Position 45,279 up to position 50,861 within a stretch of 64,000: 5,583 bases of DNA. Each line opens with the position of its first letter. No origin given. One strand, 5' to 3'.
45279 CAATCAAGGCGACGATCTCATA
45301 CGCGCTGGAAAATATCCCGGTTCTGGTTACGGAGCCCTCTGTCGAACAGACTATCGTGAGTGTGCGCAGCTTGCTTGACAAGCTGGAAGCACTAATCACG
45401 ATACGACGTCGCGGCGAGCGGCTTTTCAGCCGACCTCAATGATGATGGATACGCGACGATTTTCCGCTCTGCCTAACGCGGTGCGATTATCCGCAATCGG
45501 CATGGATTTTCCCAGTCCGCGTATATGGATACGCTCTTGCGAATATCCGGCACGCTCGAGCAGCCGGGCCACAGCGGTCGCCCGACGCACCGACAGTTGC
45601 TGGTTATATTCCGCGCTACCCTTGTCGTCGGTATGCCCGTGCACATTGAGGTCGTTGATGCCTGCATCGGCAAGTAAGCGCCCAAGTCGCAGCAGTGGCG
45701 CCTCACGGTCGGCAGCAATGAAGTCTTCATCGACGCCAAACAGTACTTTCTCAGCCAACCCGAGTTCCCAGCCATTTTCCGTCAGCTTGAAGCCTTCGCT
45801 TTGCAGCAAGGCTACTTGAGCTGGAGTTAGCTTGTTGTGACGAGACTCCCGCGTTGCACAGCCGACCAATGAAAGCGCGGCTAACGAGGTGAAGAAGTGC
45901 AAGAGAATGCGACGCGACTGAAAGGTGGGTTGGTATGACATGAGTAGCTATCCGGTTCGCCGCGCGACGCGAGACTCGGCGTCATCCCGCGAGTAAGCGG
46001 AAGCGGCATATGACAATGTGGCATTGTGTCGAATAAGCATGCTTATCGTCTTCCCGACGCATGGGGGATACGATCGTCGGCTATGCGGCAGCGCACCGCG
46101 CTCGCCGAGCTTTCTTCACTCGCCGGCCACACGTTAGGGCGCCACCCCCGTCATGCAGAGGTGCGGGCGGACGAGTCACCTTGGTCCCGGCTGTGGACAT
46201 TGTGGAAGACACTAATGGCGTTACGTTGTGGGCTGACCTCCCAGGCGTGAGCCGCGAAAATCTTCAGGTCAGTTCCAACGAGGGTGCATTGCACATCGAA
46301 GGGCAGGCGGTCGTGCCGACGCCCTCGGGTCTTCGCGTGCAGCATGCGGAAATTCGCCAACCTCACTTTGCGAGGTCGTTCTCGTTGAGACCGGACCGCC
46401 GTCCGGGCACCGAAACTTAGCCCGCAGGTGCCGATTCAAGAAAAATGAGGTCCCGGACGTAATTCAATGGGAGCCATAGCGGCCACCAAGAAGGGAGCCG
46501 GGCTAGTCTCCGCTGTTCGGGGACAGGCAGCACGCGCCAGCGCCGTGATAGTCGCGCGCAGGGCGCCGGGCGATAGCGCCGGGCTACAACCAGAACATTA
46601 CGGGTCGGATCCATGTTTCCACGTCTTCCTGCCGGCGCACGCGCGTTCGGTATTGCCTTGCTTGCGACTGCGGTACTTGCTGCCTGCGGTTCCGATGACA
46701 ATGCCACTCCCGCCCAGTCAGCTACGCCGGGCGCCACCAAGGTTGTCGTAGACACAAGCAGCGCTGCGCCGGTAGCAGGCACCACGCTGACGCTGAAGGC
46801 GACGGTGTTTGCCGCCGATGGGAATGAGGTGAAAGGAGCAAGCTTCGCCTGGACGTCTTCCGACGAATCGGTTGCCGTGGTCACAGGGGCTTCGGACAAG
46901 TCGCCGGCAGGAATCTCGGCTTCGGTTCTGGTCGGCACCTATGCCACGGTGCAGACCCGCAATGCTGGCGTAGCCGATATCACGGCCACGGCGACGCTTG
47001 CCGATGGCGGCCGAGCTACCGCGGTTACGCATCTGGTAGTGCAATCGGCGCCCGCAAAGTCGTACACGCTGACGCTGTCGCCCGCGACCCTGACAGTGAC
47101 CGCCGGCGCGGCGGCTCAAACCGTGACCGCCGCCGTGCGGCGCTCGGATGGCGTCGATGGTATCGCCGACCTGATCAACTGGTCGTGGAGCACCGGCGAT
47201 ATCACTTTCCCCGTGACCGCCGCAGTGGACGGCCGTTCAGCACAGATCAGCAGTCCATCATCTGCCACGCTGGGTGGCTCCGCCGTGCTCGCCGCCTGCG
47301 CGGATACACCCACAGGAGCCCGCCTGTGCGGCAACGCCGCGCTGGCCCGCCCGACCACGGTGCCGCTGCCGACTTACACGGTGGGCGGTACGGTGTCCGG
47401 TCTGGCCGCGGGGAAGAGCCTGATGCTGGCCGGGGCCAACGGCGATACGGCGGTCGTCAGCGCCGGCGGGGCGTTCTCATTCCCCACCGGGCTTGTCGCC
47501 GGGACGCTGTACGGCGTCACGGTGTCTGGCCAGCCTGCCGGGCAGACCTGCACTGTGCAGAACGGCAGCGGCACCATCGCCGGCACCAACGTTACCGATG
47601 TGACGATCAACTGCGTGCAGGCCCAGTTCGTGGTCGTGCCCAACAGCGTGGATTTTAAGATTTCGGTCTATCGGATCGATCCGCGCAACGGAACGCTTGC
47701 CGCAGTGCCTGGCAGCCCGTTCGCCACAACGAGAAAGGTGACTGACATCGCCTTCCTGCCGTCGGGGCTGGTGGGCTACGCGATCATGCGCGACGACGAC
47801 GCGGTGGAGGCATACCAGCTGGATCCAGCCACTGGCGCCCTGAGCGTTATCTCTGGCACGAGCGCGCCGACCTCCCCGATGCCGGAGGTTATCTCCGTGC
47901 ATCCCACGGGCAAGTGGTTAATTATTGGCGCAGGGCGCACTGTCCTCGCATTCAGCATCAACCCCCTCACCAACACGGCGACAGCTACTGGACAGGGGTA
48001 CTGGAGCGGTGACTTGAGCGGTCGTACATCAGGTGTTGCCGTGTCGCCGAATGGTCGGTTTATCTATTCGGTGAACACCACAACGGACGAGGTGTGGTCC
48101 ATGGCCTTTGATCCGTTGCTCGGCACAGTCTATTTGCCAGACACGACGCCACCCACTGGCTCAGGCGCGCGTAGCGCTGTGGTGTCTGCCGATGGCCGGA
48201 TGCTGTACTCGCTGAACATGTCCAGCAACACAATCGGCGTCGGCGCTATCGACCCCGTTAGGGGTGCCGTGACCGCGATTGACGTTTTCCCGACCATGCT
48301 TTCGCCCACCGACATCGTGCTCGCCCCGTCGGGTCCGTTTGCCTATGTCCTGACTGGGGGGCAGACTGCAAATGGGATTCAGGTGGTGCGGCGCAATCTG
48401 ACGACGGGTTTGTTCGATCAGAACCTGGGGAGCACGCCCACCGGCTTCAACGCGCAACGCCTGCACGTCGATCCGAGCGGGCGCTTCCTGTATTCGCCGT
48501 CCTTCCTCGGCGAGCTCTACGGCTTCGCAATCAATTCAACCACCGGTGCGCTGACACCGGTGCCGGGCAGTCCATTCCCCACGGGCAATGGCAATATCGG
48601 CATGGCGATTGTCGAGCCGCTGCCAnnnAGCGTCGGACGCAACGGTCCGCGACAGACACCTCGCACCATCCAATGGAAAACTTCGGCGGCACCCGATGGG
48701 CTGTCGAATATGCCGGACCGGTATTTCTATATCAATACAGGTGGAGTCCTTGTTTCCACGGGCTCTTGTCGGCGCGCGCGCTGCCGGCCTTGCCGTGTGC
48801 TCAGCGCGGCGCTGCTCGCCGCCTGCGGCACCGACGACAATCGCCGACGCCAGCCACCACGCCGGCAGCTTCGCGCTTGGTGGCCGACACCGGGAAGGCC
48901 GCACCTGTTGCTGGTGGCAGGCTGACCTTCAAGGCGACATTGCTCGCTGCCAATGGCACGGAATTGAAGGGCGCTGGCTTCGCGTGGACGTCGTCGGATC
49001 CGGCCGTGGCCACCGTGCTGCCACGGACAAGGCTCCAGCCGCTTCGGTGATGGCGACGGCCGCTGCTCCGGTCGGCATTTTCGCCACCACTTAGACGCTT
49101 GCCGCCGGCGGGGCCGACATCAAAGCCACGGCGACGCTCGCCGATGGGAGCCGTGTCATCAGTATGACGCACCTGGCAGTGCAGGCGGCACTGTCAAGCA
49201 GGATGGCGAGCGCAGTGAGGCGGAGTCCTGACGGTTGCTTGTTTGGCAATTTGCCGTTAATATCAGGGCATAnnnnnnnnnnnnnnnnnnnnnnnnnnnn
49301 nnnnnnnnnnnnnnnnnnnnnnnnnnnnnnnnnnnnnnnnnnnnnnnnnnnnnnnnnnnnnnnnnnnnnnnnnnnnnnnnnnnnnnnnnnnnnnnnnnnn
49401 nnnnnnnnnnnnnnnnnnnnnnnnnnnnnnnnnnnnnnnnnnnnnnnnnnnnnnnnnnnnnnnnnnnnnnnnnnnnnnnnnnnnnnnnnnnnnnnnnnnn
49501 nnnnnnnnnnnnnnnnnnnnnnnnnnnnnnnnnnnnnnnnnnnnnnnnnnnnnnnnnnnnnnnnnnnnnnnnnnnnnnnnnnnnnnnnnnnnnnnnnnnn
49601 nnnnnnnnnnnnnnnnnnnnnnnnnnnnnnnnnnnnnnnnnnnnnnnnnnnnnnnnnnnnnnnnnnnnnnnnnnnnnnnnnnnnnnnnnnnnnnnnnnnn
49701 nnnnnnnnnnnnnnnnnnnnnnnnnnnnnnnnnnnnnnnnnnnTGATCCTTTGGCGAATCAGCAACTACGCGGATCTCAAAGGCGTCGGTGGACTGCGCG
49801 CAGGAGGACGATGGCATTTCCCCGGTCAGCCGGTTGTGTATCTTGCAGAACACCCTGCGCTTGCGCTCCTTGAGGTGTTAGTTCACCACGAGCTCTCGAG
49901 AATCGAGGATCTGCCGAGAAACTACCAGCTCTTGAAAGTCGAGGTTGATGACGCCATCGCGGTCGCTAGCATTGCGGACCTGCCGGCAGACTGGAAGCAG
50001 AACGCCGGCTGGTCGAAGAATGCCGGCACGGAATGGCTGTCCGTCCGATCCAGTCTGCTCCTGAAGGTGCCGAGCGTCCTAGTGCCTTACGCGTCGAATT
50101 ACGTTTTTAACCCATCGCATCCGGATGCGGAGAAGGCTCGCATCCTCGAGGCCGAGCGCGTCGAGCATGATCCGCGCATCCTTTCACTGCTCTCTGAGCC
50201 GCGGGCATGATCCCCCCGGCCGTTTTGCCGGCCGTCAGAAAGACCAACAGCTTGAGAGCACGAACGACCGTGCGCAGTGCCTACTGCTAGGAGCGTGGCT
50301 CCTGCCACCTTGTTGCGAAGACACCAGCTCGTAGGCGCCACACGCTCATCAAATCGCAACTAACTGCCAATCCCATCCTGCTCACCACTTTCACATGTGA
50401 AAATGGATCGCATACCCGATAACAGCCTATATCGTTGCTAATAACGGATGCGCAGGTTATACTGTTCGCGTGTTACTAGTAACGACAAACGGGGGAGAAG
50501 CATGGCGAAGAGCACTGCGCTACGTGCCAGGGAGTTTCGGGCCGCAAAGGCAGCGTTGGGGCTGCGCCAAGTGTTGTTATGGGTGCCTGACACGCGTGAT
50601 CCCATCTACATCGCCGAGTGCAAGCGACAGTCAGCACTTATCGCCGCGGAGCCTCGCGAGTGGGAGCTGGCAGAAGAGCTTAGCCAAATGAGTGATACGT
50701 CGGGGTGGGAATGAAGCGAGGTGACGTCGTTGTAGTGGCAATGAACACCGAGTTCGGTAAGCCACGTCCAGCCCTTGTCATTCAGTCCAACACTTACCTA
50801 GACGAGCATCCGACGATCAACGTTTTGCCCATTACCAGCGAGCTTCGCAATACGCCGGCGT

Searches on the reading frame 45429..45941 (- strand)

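Call 17: search_protein_families(library=pfam, proteins=[window:45429-45941:-], max_evalue=0.001)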
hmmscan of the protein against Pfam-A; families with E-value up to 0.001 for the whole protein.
window:45429-45941:- (171 aa): 1 family
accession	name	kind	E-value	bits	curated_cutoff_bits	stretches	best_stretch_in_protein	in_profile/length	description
PF00691.25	OmpA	-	1.9e-16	60.7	27.2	1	68-162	2-98/98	OmpA family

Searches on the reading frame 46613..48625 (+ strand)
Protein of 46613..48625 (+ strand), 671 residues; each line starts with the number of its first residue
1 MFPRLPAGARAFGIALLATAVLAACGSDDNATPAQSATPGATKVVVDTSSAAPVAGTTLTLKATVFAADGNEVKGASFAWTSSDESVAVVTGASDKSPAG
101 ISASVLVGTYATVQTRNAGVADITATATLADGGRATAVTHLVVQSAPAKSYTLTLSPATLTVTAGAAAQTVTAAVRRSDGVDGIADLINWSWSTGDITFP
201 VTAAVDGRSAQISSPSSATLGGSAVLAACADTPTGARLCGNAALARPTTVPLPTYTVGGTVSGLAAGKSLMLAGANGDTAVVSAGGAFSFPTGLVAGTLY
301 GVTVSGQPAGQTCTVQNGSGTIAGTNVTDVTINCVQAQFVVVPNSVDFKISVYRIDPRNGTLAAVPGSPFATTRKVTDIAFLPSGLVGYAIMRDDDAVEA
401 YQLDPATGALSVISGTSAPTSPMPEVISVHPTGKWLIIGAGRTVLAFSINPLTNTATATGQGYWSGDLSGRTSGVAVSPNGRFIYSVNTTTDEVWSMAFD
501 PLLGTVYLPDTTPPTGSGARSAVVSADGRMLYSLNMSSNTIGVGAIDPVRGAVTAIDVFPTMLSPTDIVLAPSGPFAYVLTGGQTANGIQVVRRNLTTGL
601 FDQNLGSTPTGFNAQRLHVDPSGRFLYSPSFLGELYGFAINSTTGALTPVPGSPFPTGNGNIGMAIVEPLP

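Call 17: search_protein_families(library=pfam, proteins=[window:46613-48625:+], max_evalue=0.001)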
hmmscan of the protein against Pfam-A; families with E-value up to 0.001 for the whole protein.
window:46613-48625:+ (671 aa): 1 family
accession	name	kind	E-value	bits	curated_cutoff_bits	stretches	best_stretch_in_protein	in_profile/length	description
PF10282.15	Lactonase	-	7.3e-23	81.8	21.7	2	477-602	198-328/344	Lactonase, 7-bladed beta-propeller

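Call 41: search_protein_families(library=ncbifam, proteins=[window:46613-48625:+], max_evalue=0.001)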
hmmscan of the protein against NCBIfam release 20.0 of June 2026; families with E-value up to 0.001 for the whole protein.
window:46613-48625:+ (671 aa): 1 family
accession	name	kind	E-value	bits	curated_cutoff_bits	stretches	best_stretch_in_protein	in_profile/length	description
NF008258.1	PRK11028.1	equivalog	3.4e-09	36.2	370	0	476-601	182-311/330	6-phosphogluconolactonase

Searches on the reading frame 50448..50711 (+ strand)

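Call 37: search_protein_families(library=pfam, proteins=[window:50448-50711:+], max_evalue=0.001)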
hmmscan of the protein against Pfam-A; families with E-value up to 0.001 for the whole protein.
window:50448-50711:+ (88 aa): 1 family
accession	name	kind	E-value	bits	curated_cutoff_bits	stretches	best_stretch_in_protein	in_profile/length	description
PF11455.13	MazE-like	-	1.8e-14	53.9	22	1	26-87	3-65/65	Antitoxin MazE-like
